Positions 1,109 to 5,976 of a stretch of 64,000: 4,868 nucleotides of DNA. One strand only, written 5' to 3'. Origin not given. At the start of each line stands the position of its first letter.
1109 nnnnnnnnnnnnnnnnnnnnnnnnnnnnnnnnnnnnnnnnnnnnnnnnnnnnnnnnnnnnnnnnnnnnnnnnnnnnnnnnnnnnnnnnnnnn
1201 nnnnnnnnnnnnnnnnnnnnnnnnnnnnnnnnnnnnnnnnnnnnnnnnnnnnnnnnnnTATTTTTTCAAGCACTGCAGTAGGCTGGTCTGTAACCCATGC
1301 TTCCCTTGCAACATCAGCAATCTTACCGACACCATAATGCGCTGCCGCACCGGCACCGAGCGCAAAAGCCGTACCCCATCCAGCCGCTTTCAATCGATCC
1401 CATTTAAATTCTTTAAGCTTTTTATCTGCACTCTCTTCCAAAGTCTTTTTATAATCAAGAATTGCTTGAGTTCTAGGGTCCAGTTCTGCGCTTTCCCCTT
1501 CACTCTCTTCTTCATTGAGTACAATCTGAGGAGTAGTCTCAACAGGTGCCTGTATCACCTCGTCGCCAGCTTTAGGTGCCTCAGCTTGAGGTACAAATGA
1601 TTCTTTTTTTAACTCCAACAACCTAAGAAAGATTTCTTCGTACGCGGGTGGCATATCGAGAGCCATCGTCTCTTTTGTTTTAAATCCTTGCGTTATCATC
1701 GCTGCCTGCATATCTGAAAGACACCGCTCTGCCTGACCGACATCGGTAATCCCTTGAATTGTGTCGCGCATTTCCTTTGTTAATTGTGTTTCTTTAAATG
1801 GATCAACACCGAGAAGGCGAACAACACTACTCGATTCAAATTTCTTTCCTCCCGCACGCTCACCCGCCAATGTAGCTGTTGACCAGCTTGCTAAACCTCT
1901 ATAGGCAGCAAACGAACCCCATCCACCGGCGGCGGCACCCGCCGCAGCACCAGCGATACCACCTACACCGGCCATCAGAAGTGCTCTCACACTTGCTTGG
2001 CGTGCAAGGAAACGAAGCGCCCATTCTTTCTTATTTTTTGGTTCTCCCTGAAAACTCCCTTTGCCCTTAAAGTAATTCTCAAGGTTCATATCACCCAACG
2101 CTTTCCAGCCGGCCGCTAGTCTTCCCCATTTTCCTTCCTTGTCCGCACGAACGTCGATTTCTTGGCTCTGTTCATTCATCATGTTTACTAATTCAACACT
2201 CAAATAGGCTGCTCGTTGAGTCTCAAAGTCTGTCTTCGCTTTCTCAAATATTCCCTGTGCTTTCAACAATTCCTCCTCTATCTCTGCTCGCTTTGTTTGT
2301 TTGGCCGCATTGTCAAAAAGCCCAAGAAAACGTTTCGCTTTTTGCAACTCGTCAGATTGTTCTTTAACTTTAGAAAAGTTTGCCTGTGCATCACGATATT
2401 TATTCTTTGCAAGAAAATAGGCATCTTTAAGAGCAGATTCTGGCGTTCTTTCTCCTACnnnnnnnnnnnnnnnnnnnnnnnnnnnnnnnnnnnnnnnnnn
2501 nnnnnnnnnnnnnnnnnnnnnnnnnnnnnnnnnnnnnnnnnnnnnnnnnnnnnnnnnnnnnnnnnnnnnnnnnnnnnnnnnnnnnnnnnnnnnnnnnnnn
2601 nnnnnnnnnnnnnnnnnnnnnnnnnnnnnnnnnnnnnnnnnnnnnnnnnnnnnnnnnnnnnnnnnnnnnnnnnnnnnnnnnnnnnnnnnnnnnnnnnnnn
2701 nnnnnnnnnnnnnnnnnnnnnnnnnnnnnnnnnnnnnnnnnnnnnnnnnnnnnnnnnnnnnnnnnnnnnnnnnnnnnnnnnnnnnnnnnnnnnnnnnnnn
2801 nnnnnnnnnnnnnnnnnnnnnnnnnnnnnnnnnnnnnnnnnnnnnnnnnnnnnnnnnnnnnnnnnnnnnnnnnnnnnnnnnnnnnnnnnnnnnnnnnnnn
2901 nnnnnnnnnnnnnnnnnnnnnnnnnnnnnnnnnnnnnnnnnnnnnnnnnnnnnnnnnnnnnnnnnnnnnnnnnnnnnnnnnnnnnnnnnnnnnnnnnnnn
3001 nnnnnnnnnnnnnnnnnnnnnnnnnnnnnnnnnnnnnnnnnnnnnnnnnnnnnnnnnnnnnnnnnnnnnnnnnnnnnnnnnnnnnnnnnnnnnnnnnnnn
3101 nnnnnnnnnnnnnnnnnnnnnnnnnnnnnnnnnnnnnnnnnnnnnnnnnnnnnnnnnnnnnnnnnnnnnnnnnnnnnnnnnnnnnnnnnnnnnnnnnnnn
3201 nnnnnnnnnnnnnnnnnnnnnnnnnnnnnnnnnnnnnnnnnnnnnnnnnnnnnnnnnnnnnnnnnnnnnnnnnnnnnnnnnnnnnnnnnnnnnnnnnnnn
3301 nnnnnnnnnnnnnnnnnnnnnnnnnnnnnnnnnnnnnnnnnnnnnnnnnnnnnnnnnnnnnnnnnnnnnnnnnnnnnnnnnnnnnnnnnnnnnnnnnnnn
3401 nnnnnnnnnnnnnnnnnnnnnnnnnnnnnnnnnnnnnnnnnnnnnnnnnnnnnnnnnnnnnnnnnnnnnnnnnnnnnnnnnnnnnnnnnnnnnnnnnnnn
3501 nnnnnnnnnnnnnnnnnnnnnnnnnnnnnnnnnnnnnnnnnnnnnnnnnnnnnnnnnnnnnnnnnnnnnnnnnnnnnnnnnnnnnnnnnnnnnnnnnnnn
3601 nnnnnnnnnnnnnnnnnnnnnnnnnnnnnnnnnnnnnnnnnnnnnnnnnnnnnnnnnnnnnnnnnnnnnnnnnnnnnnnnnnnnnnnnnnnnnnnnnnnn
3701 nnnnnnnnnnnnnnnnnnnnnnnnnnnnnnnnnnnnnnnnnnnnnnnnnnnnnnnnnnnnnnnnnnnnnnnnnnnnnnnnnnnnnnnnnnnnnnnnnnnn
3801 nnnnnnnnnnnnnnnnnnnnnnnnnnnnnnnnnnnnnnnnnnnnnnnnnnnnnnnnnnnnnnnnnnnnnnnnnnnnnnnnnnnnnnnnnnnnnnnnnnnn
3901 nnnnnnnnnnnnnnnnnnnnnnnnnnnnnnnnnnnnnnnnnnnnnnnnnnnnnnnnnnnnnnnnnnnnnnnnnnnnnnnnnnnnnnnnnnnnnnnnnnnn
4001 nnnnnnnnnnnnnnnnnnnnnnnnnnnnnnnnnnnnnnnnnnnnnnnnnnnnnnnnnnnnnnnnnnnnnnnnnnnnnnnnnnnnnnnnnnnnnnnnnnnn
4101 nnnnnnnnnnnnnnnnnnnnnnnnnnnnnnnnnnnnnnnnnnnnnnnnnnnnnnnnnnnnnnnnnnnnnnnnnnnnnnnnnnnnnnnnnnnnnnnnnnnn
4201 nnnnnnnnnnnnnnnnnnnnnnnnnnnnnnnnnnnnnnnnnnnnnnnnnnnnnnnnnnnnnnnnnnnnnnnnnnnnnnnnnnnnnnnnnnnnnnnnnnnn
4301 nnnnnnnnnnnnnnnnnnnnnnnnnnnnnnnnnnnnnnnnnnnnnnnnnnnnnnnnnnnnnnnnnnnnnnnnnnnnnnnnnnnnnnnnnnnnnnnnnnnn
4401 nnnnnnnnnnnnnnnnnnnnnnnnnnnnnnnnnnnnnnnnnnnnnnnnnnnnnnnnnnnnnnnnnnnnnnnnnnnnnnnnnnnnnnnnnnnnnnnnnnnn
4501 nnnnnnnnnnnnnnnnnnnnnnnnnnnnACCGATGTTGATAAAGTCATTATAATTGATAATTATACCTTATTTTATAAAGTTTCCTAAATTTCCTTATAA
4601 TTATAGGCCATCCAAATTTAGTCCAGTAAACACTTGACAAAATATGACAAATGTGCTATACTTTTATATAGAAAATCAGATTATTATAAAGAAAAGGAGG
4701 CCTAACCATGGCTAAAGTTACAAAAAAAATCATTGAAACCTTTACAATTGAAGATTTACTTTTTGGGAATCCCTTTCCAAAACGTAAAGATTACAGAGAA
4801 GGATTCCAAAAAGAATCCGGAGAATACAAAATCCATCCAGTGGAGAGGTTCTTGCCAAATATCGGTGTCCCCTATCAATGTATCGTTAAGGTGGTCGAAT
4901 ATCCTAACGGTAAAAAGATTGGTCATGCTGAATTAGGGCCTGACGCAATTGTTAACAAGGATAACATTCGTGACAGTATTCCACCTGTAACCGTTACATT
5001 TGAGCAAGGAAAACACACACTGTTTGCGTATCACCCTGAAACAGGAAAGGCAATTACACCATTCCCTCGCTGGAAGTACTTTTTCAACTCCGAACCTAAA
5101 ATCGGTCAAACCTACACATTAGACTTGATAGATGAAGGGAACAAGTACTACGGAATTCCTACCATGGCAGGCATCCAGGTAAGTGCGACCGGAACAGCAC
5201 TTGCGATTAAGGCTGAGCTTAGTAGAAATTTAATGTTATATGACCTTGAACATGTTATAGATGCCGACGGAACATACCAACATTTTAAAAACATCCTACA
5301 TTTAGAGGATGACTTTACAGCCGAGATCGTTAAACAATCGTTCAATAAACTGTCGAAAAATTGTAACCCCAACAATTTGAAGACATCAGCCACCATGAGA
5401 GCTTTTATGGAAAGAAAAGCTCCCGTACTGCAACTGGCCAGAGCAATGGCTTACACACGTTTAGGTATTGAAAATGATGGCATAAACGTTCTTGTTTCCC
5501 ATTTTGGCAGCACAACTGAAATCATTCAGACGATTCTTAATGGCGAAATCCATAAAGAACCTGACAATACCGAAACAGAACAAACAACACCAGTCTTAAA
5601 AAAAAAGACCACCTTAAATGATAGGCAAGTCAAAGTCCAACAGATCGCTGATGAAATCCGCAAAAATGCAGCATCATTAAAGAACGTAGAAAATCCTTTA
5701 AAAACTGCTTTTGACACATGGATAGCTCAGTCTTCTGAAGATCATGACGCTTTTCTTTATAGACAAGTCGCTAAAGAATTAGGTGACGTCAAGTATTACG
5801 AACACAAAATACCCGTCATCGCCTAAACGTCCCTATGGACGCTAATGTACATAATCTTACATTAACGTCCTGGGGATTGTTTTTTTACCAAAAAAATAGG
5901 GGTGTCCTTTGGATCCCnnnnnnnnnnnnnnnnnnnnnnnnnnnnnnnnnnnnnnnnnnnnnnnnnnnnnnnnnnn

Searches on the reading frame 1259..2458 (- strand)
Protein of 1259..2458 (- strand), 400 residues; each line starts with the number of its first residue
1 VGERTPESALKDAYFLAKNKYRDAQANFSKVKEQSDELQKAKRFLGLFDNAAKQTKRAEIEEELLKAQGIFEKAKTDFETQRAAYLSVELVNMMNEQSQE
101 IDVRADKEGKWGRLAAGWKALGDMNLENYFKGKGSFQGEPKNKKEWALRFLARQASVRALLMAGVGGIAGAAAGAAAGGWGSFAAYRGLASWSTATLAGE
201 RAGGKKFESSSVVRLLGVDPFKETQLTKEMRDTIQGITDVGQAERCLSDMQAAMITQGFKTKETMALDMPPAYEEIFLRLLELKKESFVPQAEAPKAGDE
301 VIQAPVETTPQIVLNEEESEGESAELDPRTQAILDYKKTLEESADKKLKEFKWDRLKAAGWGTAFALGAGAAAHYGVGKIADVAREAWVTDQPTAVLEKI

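Call 56: search_solved_structures(query=A5, max_evalue=10)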
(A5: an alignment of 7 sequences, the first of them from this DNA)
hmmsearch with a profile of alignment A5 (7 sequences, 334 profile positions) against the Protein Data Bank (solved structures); distinct sequences matched with E-value up to 10: 1.
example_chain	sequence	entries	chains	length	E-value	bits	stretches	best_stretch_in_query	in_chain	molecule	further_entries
1uru_A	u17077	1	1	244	0.08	15.3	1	25-78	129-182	AMPHIPHYSIN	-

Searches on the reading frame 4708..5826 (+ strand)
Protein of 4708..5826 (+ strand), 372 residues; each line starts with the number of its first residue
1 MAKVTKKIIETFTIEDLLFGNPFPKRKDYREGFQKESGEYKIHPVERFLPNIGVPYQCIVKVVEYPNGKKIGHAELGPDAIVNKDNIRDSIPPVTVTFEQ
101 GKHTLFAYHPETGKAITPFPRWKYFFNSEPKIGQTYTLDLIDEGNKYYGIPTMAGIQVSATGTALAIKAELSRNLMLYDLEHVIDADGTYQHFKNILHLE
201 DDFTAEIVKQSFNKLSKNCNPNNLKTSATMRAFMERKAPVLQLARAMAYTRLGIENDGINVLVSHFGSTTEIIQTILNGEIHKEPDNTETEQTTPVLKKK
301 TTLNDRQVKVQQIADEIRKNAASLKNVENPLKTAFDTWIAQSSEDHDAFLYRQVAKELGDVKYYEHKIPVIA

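Call 6: search_protein_families(library=pfam, proteins=[window:4708-5826:+], max_evalue=0.1)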
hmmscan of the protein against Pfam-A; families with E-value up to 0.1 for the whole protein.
window:4708-5826:+ (372 aa): 1 family
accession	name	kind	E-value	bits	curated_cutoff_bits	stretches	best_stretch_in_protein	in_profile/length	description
PF11262.13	Tho2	-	0.057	13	23.1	0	278-349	35-106/305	Transcription factor/nuclear export subunit protein 2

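Call 25: search_protein_families(library=ncbifam, proteins=[window:4708-5826:+], max_evalue=0.1)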
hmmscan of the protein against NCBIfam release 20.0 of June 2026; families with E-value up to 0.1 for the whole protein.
window:4708-5826:+ (372 aa): 0 families

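Call 28: search_protein_families(library=phrogs, proteins=[window:4708-5826:+], max_evalue=0.01)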
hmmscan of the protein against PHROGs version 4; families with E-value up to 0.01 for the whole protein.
window:4708-5826:+ (372 aa): 1 family
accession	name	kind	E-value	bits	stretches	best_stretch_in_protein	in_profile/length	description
phrog_31184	-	unknown function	0.0076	17.3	0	97-139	14-56/110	-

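Call 29: search_protein_families(library=padloc, proteins=[window:4708-5826:+], max_evalue=0.01)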
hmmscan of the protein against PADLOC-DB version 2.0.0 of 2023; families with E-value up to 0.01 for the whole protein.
window:4708-5826:+ (372 aa): 0 families
